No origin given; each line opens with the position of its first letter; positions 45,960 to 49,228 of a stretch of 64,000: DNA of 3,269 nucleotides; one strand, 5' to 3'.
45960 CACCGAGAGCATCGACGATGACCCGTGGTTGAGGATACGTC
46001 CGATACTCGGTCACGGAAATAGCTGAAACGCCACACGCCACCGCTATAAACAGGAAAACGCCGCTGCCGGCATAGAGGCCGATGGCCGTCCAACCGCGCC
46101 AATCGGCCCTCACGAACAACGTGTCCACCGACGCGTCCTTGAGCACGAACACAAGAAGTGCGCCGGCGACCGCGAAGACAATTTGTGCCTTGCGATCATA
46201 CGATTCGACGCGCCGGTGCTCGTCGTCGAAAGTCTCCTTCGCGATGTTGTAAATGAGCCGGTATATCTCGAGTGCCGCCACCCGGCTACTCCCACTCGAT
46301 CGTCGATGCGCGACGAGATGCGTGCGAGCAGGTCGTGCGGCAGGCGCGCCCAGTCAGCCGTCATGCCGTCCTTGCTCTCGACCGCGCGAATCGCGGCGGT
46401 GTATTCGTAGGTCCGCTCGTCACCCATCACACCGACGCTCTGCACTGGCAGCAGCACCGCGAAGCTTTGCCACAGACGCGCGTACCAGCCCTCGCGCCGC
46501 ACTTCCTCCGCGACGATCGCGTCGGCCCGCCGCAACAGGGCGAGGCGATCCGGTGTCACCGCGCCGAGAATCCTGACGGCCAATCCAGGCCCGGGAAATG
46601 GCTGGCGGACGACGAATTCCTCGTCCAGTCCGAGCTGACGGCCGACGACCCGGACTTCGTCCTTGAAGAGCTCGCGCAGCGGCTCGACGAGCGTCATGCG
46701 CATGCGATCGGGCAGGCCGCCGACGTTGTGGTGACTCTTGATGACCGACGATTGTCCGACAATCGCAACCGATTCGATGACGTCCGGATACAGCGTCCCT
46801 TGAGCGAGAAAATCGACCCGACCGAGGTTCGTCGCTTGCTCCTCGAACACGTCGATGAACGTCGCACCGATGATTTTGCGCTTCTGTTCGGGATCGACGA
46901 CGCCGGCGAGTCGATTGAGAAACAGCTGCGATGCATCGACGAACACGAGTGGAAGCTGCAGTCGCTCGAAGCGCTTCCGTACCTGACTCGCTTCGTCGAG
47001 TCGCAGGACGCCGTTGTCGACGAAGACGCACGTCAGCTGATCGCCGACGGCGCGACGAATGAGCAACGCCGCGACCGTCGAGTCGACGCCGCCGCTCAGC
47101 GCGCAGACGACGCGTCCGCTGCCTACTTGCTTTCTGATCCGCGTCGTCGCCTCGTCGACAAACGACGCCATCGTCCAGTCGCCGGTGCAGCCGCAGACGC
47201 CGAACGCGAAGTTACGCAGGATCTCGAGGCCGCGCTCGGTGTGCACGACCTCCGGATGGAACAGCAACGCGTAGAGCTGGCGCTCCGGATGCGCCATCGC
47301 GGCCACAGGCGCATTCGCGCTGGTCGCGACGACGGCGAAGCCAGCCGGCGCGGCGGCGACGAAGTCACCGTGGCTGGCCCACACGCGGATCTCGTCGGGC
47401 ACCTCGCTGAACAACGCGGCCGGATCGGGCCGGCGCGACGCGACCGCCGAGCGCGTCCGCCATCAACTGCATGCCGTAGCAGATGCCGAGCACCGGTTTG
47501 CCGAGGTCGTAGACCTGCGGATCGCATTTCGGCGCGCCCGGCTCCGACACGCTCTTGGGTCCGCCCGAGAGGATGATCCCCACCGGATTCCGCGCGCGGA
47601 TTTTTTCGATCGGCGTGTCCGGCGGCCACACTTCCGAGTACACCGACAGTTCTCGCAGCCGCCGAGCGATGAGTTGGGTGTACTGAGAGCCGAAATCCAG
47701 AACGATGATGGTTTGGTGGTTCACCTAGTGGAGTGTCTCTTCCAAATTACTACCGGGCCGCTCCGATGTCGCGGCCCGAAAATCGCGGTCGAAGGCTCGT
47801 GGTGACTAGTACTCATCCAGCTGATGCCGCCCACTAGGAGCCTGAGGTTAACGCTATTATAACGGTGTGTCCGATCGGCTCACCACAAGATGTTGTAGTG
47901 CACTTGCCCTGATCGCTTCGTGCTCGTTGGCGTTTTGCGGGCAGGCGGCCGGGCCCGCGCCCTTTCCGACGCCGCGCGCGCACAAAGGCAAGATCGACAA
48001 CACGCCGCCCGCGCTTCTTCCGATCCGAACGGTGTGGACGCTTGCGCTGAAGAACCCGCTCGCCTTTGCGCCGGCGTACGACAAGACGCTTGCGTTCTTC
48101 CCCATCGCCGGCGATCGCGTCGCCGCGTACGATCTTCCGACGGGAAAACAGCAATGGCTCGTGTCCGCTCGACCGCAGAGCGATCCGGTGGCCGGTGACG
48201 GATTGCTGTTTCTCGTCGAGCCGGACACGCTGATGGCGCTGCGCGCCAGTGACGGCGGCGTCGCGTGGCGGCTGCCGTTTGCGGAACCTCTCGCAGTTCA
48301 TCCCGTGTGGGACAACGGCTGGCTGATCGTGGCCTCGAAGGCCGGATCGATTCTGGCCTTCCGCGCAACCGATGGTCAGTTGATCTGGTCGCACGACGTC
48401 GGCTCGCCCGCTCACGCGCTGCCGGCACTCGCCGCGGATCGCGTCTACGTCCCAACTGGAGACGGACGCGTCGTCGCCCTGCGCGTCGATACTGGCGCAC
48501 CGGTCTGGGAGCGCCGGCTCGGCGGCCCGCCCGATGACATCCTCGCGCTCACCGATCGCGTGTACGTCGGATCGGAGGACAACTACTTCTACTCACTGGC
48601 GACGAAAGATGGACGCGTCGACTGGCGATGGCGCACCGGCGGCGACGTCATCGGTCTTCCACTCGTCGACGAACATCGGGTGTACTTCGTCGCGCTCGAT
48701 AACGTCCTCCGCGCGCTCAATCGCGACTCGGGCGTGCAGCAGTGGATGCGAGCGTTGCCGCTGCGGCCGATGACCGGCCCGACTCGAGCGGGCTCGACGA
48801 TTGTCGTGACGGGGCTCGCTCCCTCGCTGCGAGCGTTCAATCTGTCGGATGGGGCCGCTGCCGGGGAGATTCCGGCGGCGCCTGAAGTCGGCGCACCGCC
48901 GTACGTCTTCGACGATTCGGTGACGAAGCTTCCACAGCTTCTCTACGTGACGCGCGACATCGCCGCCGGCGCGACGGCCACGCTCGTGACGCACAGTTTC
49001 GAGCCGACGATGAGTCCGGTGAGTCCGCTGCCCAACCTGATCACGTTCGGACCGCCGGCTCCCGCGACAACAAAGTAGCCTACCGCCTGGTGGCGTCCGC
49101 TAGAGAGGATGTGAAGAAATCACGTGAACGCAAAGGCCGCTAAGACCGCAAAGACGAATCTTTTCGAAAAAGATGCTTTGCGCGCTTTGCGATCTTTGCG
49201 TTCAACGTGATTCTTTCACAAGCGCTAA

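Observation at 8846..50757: Dispersed 80-110 nt element always placed in sense orientation just 5' of a start codon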

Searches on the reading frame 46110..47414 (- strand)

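Call 64: search_protein_families(library=pfam, proteins=[window:46110-47414:-])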
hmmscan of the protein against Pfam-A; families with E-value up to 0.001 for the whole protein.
window:46110-47414:- (434 aa): 5 families
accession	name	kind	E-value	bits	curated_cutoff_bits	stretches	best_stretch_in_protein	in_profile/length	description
PF00958.27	GMP_synt_C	-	4.5e-28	97.6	27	1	303-374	1-72/92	GMP synthase C terminal domain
PF00117.34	GATase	-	4.8e-12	46.4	22.8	1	2-71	116-188/190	Glutamine amidotransferase class-I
PF02540.23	NAD_synthase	-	9.8e-06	25.3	21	1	95-131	14-51/242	NAD synthase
PF03054.22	tRNA_Me_trans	-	7.1e-05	23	20.6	1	101-134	2-34/202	tRNA methyl transferase HUP domain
PF02568.20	ThiI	-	0.00033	20.8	20.5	1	99-149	3-52/197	Thiamine biosynthesis protein (ThiI)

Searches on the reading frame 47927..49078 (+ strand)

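Call 64: search_protein_families(library=pfam, proteins=[window:47927-49078:+])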
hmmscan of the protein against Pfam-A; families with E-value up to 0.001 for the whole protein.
window:47927-49078:+ (383 aa): 4 families
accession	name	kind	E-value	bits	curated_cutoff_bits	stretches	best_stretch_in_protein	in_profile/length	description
PF13360.13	PQQ_2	-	4.6e-39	134.9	27.6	2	63-201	3-149/233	Outer membrane protein assembly factor BamB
PF13570.13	Beta-prop_ACSF4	-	4.8e-26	92.4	133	2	100-201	113-215/329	Beta-alanine-activating enzyme, beta-propeller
PF25293.1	Beta-prop_EMC1_N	-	1.7e-08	34.8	34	0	209-278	31-104/219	EMC1 N-terminal beta-propeller domain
PF01011.28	PQQ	-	2.9e-08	33.3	26.7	0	163-197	50-84/595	Glucose/ethanol/alcohol dehydrogenase, beta-propeller domain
